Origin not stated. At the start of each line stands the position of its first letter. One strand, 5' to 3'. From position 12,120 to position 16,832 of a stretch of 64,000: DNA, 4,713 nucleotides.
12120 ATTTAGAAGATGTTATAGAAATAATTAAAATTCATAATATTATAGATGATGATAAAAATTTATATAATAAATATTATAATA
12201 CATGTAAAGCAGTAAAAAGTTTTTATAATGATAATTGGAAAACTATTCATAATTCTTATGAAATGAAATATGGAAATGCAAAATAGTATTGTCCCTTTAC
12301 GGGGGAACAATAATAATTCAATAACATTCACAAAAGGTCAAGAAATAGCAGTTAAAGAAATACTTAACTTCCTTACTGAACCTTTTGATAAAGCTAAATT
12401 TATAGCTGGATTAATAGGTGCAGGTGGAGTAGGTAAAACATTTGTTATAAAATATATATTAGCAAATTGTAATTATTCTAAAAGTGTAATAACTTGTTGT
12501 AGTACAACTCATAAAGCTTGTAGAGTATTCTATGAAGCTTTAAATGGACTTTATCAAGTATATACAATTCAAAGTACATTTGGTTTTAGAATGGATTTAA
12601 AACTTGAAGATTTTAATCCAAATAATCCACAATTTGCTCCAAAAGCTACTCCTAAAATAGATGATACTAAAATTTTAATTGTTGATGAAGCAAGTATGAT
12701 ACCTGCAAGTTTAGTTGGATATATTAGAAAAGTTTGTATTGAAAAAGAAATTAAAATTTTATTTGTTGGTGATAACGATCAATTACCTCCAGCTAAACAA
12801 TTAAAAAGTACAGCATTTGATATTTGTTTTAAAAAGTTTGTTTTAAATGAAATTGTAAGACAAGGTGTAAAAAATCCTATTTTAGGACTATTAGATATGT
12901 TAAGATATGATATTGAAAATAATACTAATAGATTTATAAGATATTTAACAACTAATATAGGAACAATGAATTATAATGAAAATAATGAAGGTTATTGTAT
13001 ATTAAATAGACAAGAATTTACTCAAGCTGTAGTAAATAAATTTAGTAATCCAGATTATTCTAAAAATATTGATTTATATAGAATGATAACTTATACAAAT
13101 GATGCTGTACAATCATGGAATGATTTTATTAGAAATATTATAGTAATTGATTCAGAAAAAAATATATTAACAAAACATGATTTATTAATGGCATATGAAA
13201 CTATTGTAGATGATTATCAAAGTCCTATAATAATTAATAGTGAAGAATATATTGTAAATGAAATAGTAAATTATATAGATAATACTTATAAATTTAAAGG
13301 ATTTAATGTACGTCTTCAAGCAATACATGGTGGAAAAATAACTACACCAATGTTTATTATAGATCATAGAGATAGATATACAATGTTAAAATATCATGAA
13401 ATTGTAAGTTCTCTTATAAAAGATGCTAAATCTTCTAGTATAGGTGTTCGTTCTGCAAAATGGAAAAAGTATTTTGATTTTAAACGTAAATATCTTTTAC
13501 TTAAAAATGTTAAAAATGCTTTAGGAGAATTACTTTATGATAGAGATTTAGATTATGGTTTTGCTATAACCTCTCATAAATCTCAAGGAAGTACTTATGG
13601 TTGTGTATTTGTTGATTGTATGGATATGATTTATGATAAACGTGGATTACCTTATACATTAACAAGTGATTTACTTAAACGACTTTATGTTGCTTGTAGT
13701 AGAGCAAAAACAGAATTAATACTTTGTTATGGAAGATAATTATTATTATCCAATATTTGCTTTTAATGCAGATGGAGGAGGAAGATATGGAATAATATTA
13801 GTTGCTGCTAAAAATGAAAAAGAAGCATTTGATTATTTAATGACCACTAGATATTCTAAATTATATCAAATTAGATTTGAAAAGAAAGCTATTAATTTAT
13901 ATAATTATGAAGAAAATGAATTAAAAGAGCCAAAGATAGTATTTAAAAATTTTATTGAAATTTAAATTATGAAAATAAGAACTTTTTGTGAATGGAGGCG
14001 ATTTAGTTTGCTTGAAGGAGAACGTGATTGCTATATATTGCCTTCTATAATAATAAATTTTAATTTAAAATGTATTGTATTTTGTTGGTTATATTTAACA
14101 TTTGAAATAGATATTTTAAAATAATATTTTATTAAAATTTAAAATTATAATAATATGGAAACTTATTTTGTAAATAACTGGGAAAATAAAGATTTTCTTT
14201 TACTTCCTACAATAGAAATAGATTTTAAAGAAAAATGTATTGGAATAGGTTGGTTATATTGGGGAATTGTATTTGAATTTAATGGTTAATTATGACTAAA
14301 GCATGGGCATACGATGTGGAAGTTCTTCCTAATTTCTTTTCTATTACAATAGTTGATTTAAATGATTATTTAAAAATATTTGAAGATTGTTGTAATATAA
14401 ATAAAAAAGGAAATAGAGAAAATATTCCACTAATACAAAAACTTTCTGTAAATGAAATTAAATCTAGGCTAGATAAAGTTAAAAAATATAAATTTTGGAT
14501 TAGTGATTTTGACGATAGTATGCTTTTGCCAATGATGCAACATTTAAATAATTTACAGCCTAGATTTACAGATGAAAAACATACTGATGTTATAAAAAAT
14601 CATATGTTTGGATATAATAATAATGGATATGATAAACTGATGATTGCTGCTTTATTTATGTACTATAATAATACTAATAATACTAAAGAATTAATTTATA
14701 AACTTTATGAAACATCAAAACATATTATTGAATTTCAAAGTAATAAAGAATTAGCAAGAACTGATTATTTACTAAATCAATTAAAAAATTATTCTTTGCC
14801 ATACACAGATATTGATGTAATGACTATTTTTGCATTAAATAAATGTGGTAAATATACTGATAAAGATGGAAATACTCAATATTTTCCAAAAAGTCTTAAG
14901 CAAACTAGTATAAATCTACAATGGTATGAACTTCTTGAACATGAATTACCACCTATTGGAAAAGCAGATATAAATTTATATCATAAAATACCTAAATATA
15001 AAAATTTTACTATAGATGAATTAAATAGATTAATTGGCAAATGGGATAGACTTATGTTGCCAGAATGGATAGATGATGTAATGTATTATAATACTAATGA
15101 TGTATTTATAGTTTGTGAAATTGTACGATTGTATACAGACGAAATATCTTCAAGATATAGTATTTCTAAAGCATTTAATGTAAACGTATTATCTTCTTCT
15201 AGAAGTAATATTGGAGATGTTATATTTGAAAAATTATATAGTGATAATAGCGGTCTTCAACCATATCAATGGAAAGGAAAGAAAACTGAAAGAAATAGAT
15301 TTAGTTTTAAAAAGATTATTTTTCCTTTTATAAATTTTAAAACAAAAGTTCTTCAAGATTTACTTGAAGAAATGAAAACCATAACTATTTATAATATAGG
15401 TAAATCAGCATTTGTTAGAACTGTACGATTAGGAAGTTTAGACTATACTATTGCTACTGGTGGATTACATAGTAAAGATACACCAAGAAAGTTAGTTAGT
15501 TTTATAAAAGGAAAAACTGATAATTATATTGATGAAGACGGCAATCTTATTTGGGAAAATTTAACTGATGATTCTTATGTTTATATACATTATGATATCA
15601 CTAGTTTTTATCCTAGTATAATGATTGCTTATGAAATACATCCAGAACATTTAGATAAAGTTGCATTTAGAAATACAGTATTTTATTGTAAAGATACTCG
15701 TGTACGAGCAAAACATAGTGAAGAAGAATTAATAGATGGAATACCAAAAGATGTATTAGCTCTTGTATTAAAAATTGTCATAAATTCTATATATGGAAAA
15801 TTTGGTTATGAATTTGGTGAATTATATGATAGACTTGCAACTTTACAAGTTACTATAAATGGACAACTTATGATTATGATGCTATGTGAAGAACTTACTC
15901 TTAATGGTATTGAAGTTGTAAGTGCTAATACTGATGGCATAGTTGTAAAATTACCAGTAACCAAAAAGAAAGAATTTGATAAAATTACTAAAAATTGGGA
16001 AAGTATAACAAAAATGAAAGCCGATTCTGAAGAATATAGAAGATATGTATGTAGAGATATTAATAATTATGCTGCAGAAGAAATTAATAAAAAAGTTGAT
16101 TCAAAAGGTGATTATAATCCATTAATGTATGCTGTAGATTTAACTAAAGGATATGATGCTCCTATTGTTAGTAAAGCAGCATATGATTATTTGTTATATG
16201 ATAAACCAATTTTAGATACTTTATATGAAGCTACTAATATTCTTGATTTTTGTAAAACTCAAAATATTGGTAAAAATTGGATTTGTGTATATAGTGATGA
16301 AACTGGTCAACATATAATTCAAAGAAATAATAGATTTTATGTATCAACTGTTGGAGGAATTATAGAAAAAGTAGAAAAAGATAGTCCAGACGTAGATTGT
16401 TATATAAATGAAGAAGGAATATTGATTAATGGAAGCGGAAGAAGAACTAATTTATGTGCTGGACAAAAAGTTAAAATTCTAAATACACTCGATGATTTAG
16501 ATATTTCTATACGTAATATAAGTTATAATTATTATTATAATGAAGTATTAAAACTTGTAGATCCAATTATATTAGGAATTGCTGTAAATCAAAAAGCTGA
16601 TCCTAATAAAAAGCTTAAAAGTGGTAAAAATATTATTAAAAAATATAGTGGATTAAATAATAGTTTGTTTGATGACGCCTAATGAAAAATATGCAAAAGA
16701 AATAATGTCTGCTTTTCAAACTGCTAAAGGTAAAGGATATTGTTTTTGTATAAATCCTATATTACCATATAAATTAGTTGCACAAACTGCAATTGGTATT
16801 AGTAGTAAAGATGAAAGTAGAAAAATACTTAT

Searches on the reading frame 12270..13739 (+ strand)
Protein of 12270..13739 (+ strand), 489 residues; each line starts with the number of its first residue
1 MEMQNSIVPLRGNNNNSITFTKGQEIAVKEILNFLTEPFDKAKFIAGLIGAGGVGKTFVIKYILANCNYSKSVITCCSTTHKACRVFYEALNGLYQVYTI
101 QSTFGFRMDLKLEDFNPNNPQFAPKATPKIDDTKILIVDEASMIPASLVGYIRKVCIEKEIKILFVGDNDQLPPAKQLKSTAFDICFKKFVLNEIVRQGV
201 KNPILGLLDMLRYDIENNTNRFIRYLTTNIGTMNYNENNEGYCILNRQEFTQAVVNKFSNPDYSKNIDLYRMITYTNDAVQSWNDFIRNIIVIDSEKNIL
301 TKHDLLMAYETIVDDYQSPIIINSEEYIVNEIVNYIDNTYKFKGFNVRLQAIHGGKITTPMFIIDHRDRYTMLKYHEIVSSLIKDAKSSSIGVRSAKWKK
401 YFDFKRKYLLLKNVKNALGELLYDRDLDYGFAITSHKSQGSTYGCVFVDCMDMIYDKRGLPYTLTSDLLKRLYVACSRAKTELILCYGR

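Call 82: search_protein_families(library=pfam, proteins=[window:12270-13739:+], max_evalue=0.001)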
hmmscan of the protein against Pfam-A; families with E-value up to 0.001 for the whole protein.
window:12270-13739:+ (489 aa): 7 families
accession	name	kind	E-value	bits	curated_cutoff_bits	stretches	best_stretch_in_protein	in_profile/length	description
PF13245.12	AAA_19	-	5.5e-17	62.6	25.1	1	46-175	14-132/134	AAA domain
PF13604.12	AAA_30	-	1.5e-13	51.3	27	1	41-199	16-157/191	AAA domain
PF13538.12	UvrD_C_2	-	1.2e-09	38.4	27.4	1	430-485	2-51/52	UvrD-like helicase C-terminal domain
PF13401.12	AAA_22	-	4.7e-06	27.4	27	1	48-169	10-124/130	AAA domain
PF01443.25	Viral_helicase1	-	2e-05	25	21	0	50-178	5-103/228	Viral superfamily 1 RNA helicase core domain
PF05970.20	PIF1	-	3.7e-05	23.9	25.9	1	21-176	3-156/223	PIF1-like helicase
PF05127.21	NAT10_TcmA_helicase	-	0.0004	20.7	22.7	1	49-151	3-108/176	RNA cytidine acetyltransferase NAT10/TcmA, helicase domain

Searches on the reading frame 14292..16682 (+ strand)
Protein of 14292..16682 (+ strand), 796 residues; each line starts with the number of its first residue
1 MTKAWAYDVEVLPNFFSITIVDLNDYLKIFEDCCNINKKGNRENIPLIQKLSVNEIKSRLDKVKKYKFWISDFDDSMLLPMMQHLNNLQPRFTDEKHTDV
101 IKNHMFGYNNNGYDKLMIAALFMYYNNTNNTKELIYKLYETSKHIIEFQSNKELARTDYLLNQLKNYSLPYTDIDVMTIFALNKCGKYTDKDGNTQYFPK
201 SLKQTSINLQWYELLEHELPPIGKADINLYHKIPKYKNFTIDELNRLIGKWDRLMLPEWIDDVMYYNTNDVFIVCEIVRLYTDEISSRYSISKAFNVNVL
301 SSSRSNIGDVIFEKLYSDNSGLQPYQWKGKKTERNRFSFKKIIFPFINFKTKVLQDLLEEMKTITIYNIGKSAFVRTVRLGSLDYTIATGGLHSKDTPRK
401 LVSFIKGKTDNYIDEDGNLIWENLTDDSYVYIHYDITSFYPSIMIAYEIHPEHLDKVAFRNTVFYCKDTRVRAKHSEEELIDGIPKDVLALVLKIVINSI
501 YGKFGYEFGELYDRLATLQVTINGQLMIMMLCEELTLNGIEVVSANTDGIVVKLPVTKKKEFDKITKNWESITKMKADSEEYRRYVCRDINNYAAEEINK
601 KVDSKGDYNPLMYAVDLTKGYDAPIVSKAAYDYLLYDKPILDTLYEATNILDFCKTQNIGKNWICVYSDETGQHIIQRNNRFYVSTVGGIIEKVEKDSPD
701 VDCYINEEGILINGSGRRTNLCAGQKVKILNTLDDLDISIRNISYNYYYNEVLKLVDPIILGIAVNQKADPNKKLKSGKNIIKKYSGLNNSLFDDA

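Call 82: search_protein_families(library=pfam, proteins=[window:14292-16682:+], max_evalue=0.001)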
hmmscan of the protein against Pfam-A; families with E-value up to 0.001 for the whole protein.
window:14292-16682:+ (796 aa): 1 family
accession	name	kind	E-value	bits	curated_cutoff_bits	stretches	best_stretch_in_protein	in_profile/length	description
PF00136.26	DNA_pol_B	-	2.9e-06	26.8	23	1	490-569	154-251/453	DNA polymerase family B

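Call 87: search_dna_similar(query=window:14292-16682:+, collection=phages, mode=protein, max_rows=12)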
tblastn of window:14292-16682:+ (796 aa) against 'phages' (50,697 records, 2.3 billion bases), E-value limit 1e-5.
Records with a match: 959; places in all: 962; records where one place covers at least 80% of the query: 32.
Best place of each record, by identity: <60% 959.
By first word of the organism name: Enterococcus 125; Rheinheimera 115; Pseudomonas 98; Vibrio 90; Klebsiella 77; Escherichia 56; uncultured 41; Leuconostoc 39; Rhodobacter 30; Flavobacterium 29; and 61 more.
By host as written in the record: - 127; Rheinheimera sp. BAL341 115; Klebsiella pneumoniae 46; Enterococcus faecalis 39; Pseudomonas aeruginosa 31; Rhodobacter capsulatus YW1 30; Escherichia coli 23; Stenotrophomonas maltophilia 14; and 265 more.
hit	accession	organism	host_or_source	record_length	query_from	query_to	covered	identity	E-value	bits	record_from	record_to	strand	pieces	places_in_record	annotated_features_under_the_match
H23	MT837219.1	Bacteriophage sp.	human fecal samples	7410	1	795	100%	54.7%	0e+0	822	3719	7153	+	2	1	record has no annotation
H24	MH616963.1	crAssphage sp. isolate ctbg_1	house mouse tissue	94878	6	763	95%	55.2%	0e+0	783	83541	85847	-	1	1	hypothetical protein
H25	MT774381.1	uncultured phage cr3_1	human feces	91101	1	795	100%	52.3%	0e+0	748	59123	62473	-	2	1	DNA polymerase (x2) | hypothetical protein (x2)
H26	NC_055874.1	uncultured phage cr3_1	human feces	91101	1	795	100%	52.3%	0e+0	748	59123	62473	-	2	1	DNA polymerase (x2) | homing endonuclease | hypothetical protein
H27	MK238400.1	CrAssphage ZA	Homo sapiens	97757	6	795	99%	51.6%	0e+0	704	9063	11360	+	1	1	putative DNA polymerase family B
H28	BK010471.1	Carjivirus communis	bacterium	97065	6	764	95%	52.8%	0e+0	716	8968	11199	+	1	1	KP06_gp16: putative DNA polymerase family B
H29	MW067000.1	CrAssphage sp. C0521BD4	stool sample from an infant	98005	6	764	95%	52.4%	0e+0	701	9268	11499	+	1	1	putative DNA polymerase family B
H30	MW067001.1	CrAssphage sp. C0521BW15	stool sample from an infant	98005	6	764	95%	52.4%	0e+0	701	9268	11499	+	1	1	putative DNA polymerase family B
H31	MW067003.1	CrAssphage sp. C0531BW4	stool sample from an infant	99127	6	764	95%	52.3%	0e+0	709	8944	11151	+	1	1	putative DNA polymerase family B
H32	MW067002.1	CrAssphage sp. C0526BW15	stool sample from an infant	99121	6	764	95%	52.3%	0e+0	700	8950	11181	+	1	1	putative DNA polymerase family B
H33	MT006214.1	CrAssphage LMMB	human gut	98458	1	764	96%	51.9%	0e+0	706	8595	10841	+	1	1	DNA polymerase family B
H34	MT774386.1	uncultured phage cr110_1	human feces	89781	3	795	100%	49.6%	0e+0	715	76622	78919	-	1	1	DNA polymerase family B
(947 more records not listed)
